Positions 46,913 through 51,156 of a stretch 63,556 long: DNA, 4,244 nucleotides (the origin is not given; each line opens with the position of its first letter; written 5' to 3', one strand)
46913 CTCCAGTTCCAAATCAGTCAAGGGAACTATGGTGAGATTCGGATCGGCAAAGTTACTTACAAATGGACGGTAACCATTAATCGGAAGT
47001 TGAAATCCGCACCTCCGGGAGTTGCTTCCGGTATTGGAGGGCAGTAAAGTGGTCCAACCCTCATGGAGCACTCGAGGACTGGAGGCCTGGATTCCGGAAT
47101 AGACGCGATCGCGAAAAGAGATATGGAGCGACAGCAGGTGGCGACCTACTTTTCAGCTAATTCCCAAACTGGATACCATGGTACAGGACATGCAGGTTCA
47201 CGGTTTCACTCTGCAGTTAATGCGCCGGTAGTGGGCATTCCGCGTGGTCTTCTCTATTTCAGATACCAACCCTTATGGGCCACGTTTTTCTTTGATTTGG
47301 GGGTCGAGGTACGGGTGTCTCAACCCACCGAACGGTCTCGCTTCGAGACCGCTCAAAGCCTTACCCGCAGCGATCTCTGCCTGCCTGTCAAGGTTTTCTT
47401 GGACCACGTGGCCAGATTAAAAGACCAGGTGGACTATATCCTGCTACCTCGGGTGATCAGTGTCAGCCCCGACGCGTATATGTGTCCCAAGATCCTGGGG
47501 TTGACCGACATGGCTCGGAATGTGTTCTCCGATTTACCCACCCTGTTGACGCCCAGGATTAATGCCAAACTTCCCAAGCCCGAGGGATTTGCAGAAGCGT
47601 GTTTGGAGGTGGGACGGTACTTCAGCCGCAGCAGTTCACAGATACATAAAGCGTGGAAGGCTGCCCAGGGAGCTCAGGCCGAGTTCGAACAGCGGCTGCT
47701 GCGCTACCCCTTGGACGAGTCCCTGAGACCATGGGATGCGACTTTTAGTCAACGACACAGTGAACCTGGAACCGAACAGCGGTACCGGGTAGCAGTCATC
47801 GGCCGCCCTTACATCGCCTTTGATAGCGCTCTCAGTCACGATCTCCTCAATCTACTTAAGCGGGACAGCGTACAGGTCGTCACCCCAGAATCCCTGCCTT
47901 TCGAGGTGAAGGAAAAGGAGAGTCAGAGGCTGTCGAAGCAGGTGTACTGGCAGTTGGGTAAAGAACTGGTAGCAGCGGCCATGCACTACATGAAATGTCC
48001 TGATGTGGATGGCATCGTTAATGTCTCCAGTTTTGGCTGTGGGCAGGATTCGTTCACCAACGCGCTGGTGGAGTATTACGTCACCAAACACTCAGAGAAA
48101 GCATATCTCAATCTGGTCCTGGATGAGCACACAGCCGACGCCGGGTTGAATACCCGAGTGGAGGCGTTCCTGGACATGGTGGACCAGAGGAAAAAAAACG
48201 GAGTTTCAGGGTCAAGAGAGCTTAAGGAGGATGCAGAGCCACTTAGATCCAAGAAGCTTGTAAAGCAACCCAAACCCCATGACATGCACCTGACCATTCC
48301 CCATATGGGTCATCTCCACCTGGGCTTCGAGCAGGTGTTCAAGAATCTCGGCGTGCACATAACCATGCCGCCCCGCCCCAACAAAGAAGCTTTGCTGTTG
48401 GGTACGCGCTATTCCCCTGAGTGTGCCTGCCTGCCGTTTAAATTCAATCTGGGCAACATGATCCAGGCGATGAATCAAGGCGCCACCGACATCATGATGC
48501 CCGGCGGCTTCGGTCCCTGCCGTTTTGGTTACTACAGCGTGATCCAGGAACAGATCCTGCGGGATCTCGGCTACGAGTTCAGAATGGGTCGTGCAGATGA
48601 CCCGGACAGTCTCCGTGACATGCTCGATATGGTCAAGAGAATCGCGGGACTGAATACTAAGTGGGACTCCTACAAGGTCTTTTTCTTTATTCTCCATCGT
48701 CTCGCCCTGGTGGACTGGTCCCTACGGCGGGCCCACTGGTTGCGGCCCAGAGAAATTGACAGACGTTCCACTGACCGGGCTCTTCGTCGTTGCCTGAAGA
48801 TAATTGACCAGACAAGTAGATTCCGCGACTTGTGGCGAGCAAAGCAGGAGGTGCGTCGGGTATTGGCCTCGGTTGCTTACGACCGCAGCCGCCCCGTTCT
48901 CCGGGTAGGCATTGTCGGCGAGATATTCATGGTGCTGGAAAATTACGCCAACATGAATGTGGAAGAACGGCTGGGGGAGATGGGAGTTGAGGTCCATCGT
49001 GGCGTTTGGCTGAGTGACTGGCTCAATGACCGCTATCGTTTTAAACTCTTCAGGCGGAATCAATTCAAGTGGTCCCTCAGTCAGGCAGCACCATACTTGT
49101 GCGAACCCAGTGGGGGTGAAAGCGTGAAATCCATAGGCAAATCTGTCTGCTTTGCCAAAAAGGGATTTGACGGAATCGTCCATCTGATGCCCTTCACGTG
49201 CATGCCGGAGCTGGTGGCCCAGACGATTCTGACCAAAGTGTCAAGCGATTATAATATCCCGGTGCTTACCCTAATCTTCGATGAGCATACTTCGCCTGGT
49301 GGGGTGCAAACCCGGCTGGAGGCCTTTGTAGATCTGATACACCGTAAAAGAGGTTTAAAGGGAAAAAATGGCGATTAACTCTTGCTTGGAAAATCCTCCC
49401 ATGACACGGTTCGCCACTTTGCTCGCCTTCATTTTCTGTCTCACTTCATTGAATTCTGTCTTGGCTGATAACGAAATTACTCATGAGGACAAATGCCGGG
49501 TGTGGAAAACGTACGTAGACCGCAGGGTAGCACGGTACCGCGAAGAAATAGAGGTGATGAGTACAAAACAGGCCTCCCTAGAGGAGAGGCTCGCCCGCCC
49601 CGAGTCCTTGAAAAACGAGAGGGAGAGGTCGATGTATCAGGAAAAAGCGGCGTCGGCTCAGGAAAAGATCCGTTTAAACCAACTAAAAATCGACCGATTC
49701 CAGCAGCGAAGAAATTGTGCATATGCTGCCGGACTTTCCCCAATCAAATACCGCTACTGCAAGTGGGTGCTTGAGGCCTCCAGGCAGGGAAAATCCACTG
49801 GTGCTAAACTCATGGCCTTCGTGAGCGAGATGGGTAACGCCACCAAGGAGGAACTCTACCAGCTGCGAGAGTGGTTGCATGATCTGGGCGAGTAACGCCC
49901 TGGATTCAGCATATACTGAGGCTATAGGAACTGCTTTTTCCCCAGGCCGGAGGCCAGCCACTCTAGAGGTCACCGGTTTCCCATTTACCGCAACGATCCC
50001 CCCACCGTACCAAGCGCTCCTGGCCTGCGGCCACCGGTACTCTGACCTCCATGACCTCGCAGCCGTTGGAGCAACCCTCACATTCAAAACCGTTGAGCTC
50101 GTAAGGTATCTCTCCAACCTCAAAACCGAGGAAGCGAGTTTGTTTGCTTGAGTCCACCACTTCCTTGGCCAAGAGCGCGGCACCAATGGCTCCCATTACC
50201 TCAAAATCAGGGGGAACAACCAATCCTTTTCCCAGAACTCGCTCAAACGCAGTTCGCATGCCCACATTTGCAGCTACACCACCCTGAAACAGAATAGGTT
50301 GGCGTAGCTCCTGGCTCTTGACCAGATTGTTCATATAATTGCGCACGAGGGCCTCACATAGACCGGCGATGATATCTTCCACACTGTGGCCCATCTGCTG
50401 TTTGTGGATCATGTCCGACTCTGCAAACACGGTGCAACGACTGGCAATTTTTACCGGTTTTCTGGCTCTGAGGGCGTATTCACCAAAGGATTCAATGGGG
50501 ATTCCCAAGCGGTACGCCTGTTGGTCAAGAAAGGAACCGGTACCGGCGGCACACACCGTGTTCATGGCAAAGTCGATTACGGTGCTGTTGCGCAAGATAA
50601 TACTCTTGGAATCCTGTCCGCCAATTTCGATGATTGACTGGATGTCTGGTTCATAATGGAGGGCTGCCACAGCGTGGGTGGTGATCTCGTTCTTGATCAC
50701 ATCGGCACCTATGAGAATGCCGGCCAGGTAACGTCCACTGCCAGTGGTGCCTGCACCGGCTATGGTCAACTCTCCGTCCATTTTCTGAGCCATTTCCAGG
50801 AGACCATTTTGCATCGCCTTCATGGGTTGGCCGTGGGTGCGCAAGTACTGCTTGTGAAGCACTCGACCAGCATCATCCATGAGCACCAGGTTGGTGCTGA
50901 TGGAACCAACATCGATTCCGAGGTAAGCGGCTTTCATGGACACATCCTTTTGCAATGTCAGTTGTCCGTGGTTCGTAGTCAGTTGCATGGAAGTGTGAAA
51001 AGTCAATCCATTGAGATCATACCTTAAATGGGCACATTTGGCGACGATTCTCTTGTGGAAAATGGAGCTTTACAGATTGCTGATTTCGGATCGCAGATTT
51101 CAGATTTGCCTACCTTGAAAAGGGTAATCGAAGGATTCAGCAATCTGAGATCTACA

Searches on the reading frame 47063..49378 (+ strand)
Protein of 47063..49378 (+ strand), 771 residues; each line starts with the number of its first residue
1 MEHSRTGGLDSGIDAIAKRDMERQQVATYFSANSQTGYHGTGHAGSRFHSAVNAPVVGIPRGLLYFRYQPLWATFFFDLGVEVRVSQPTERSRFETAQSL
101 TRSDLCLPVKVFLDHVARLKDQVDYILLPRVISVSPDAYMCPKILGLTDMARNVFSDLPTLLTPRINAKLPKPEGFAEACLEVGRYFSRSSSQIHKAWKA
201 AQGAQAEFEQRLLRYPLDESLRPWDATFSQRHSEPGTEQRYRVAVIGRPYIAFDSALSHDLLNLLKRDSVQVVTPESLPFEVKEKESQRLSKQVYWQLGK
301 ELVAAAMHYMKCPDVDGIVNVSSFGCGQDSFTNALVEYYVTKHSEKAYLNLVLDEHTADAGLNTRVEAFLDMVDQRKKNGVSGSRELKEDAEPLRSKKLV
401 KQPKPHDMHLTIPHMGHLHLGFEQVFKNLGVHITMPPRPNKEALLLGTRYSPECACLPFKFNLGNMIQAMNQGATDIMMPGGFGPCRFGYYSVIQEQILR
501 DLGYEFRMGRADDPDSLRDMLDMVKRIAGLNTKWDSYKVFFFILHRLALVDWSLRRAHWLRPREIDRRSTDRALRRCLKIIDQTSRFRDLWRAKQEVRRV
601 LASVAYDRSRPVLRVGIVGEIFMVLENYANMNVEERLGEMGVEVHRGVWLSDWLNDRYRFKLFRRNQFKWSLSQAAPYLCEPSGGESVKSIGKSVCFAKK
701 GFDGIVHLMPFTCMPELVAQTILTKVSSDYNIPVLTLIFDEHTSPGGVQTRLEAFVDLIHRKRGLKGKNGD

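Call 8: search_protein_families(library=pfam, proteins=[window:47063-49378:+], max_evalue=0.001)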
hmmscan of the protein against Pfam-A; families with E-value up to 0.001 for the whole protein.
window:47063-49378:+ (771 aa): 2 families
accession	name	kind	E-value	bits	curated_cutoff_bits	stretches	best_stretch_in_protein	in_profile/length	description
PF09989.15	DUF2229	-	8.6e-53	179.6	29.4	2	57-277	2-217/218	CoA enzyme activase uncharacterised domain (DUF2229)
PF06050.19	HGD-D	-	4.4e-10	40.1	28.4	1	700-758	282-341/342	2-hydroxyglutaryl-CoA dehydratase, D-component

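Call 74: search_protein_families(library=ncbifam, proteins=[window:47063-49378:+], max_evalue=0.00001)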
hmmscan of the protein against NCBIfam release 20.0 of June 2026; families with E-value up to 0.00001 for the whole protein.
window:47063-49378:+ (771 aa): 0 families

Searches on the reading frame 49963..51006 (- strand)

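Call 3: search_protein_families(library=pfam, proteins=[window:49963-51006:-], max_evalue=0.01)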
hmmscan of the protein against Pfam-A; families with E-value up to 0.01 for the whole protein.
window:49963-51006:- (347 aa): 2 families
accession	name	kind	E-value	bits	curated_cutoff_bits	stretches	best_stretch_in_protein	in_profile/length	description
PF01869.26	BcrAD_BadFG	-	1.2e-47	163.2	31.5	1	29-280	1-271/271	BadF/BadG/BcrA/BcrD ATPase family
PF00480.26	ROK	-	0.0029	17.6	22.9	1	28-80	1-54/294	ROK family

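Call 4: search_protein_families(library=ncbifam, proteins=[window:49963-51006:-], max_evalue=0.01)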
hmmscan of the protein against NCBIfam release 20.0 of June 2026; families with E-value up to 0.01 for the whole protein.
window:49963-51006:- (347 aa): 8 families
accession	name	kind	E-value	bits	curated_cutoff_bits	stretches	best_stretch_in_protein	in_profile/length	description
TIGR00241.1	CoA_E_activ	domain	3.4e-60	203.6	125.4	1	29-279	3-248/248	acyl-CoA dehydratase activase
TIGR03286.1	methan_mark_15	hypoth_equivalog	2.1e-39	135.7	455.75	1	27-281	145-402/404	methanogenesis marker 15 protein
TIGR02259.1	benz_CoA_red_A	equivalog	7.2e-30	104.1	578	1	88-249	236-396/432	benzoyl-CoA reductase subunit A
TIGR03192.1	benz_CoA_bzdQ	equivalog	1.5e-24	86.9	380.2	1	25-281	31-287/293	benzoyl-CoA reductase, bzd-type, subunit Q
TIGR02261.1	benz_CoA_red_D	equivalog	1.8e-20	73.2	312.85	1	30-278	5-260/262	benzoyl-CoA reductase subunit D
NF045551.1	GK_Pyrobac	equivalog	0.0019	17.6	500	1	28-65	2-39/294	ATP-dependent glucokinase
NF007251.0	PRK09698.1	equivalog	0.0039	16.5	253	0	24-73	4-53/304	allose kinase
NF050156.1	CapLactmsAlpCapA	equivalog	0.0074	14.6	1000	0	29-78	3-52/689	caprolactamase subunit alpha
